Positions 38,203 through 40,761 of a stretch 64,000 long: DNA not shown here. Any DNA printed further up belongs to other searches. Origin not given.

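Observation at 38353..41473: Divergent MerR/GyrI-like sensor and a UvrB-binding-domain-less UvrA paralog: a candidate module for sensing and resisting DNA-binding xenobiotics in a reduced genome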

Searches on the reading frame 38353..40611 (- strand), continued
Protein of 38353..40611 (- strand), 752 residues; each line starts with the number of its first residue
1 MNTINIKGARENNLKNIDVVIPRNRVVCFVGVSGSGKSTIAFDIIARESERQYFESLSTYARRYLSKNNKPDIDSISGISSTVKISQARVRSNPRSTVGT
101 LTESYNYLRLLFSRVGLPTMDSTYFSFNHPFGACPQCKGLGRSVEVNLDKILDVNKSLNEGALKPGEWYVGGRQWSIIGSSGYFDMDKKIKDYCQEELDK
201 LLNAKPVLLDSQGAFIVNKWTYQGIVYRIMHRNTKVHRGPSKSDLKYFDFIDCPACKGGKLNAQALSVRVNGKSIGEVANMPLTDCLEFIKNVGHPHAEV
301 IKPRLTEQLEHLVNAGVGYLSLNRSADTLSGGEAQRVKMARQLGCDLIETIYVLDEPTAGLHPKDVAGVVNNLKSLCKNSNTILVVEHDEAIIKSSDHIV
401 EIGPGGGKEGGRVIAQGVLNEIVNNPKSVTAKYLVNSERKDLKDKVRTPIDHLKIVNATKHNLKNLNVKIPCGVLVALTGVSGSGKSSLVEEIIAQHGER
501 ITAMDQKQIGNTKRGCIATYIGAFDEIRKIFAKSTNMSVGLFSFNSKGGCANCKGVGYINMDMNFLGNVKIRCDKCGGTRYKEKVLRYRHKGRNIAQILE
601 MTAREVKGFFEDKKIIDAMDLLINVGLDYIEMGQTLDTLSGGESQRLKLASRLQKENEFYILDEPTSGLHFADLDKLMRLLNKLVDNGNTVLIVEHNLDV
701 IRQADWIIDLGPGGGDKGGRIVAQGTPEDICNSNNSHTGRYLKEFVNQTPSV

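Call 45: predict_structure(alignment_id=A2)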
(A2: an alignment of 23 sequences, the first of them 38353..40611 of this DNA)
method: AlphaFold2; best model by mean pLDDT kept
length: 752 residues; sequences in the alignment: 23
mean_pLDDT: 67.1   pTM: 0.40
mean pLDDT of the five models: 67.1, 67.1, 58.7, 57.5, 49.2
residues with pLDDT >= 90: 16; 70-90: 356; 50-70: 274; < 50: 106
segments of 3 or more residues with pLDDT < 50: 48-95, 118-120, 169-171, 234-238, 344-349, 499-515, 545-549, 560-569, 749-752
pLDDT, mean of each block of 10 residues (from residue 1): 61 63 84 60 49 33 30 28 28 48 69 62 56 64 72 83 61 64 83 87 82 61 78 47 63 70 79 86 92 75 79 81 68 61 46 64 68 68 76 84 66 80 79 63 68 78 75 82 65 66 34 47 76 72 50 53 38 59 70 81 88 86 77 61 63 61 69 75 78 81 86 59 86 83 68 36
secondary structure, 60 per line:
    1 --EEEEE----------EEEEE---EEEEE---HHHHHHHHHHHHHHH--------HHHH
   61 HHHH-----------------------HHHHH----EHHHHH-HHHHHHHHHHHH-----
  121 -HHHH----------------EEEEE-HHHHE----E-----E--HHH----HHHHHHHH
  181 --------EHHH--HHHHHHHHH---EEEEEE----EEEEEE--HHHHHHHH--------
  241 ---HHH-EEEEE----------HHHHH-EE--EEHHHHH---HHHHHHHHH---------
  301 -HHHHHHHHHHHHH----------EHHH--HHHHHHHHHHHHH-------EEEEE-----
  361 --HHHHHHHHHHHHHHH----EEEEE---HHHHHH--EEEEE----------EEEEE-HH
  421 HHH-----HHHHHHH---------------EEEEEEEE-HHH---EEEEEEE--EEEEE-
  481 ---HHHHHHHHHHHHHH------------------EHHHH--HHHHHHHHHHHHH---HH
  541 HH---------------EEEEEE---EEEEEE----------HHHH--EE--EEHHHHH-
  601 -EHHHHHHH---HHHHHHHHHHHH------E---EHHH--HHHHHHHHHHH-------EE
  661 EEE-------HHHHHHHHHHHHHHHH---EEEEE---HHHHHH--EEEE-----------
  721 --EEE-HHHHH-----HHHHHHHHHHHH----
elements in order (helices of 4 or more, strands of 3 or more residues): E3-7 E18-22 E26-30 H34-48 H57-64 H88-92 H98-102 H104-115 H122-125 E142-146 H148-151 H173-180 H195-203 E207-212 E217-222 H225-232 E248-252 H263-267 H275-279 H283-291 H302-314 H331-343 E351-355 H363-377 E382-386 H390-395 E398-402 E413-417 H419-423 H429-435 E451-458 E466-472 E475-479 H484-497 H517-520 H523-535 H539-542 E558-563 E567-572 H583-586 H595-599 H603-609 H613-624 H641-651 E659-663 H671-686 E690-694 H698-703 E706-709 E723-725 H727-731 H737-748

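Call 52: fold_search(model_id=the predicted structure, library=pdb)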
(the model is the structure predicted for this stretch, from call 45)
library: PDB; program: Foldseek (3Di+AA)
matches with E <= 10: 1477; with E <= 0.001: 737
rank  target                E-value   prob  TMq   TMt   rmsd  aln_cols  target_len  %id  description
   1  9gxs_A                2.1e-60  1.00  0.34  0.33  31.4       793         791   41  C. thermocellum UvrA in complex with DNA with a fluorescein modification (basal conformation) (released 2025-12-24)
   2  2r6f_A                3.8e-59  1.00  0.40  0.34  31.8       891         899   39  Crystal Structure of Bacillus stearothermophilus UvrA (released 2008-01-08)
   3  9gxw_A                6.5e-59  1.00  0.34  0.33  31.5       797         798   41  C. thermocellum UvrA (K39A) in complex with DNA with a fluorescein modification and AMPPNP (basal conformation) (released 2025-12-24)
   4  9gxp_A                1.5e-58  1.00  0.34  0.32  31.5       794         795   41  C. thermocellum UvrA in complex with DNA with an abasic site (basal conformation) (released 2025-12-24)
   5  3uwx_A                1.1e-57  1.00  0.40  0.32  31.9       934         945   37  Crystal structure of UvrA-UvrB complex (released 2012-02-08)
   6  9gxu_A                1.1e-57  1.00  0.34  0.33  31.6       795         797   41  C. thermocellum UvrA (K647A) in complex with DNA with a fluorescein modification (basal conformation) (released 2025-12-24)
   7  2r6f_B                5.0e-57  1.00  0.38  0.33  32.2       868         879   40  Crystal Structure of Bacillus stearothermophilus UvrA (released 2008-01-08)
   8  9gxv_A                5.3e-57  1.00  0.34  0.33  31.7       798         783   40  C. thermocellum UvrA in complex with DNA with a fluorescein modification and ADP (basal conformation) (released 2025-12-24)
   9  9ga5_A                6.5e-55  1.00  0.34  0.33  31.4       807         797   40  MtUvrA2 bound to endogenous E. coli DNA (released 2025-04-23)
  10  2vf7_C                2.5e-51  1.00  0.30  0.28  32.5       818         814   36  Crystal structure of UvrA2 from Deinococcus radiodurans (released 2008-12-16)
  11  3pih_A                5.8e-51  1.00  0.33  0.30  32.0       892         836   37  T. maritima UvrA in complex with fluorescein-modified DNA (released 2011-01-19)
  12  9gxl_A                6.9e-51  1.00  0.29  0.31  31.7       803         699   39  C. thermocellum UvrA in complex with AMPPNP (basal conformation) (released 2025-12-24)
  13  9gxm_A                1.1e-50  1.00  0.30  0.33  31.9       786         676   39  C. thermocellum UvrA in complex with unmodified DNA and AMPPNP (basal conformation) (released 2025-12-24)
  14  2vf8_B                1.2e-50  1.00  0.30  0.28  31.9       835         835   35  Crystal structure of UvrA2 from Deinococcus radiodurans (released 2008-12-16)
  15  2vf7_B                1.5e-50  1.00  0.34  0.32  31.4       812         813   37  Crystal structure of UvrA2 from Deinococcus radiodurans (released 2008-12-16)
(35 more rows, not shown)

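Call 57: search_protein_families(library=padloc, proteins=[window:38353-40611:-], max_evalue=0.001)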
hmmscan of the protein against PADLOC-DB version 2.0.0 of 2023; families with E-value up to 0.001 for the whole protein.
window:38353-40611:- (752 aa): 25 families
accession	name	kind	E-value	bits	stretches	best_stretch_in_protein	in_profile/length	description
PDLC04135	mad3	-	7.8e-79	263.9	4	633-742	258-368/374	mads_3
PDLC04140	mad8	-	2.3e-28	97.6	3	459-703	12-239/314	mads_8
PDLC04176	HEC-01A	-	7.3e-12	43.3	1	350-397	278-325/371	-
PDLC04164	AriA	-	7.1e-11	40.1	0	581-692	113-228/253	-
PDLC02980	AriA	-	2.8e-10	38.7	1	647-697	246-299/304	-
PDLC03878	NsnB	-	8.9e-09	33.6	0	467-542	15-86/345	-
PDLC00289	PtuA1|PtuA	-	2.2e-08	31.6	0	327-395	226-294/404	AAA ATPase domain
PDLC02914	ATPase-Toprim_I-B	-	3.9e-07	27.6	0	328-397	184-252/443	-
PDLC04242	PDC-M01A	-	5.3e-07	26.2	1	325-393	400-469/566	-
PDLC02335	AbiLi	-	1.6e-06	25.4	0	329-390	176-238/326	AbiLi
PDLC04175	HEC-01A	-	2e-06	25.1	0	326-384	246-304/363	-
PDLC04214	HEC-02A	-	1.4e-05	22.5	0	349-394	238-283/338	-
PDLC04236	PDC-M01A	-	1.4e-05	22.4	0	632-696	222-289/388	-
PDLC04889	PDC-S06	-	1.6e-05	21.7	1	9-81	6-78/693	-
PDLC04235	PDC-M01A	-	1.7e-05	21.9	0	635-694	346-408/510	-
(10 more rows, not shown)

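Call 60: search_protein_families(library=padloc, proteins=[L011:7968-10802:+, L008:7980-10238:+, L010:7941-10331:+, L004:8010-10256:+], max_evalue=1e-10)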
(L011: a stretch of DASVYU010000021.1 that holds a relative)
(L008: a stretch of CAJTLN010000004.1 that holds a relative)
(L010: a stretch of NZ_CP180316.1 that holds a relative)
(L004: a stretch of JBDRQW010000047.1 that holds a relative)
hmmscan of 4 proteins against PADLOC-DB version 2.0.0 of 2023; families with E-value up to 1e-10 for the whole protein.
L011:7968-10802:+ (944 aa): 3 families
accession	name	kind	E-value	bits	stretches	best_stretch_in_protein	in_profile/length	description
PDLC04135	mad3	-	6.5e-91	303.7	2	628-943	6-367/374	mads_3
PDLC04140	mad8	-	2.7e-38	130.2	1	628-904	13-238/314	mads_8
PDLC03878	NsnB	-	1.8e-11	42.4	0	631-691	9-71/345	-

L008:7980-10238:+ (752 aa): 2 families
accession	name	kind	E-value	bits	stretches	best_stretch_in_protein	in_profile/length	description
PDLC04135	mad3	-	3e-65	219.2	2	575-729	179-350/374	mads_3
PDLC04140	mad8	-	1.9e-20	71.6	1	469-704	17-235/314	mads_8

L010:7941-10331:+ (796 aa): 2 families
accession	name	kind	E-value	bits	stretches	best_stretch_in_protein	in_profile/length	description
PDLC04135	mad3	-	1.6e-71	239.8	2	590-775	148-353/374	mads_3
PDLC04140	mad8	-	5.3e-28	96.4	2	504-746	14-234/314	mads_8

L004:8010-10256:+ (748 aa): 4 families
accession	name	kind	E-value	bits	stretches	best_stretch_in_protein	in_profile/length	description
PDLC04135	mad3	-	8.1e-77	257.3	2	7-414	3-348/374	mads_3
PDLC04140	mad8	-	4e-30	103.4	1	457-702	11-238/314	mads_8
PDLC02980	AriA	-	7.2e-12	43.9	0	639-694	238-296/304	-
PDLC03878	NsnB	-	6.6e-11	40.6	0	349-396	237-284/345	-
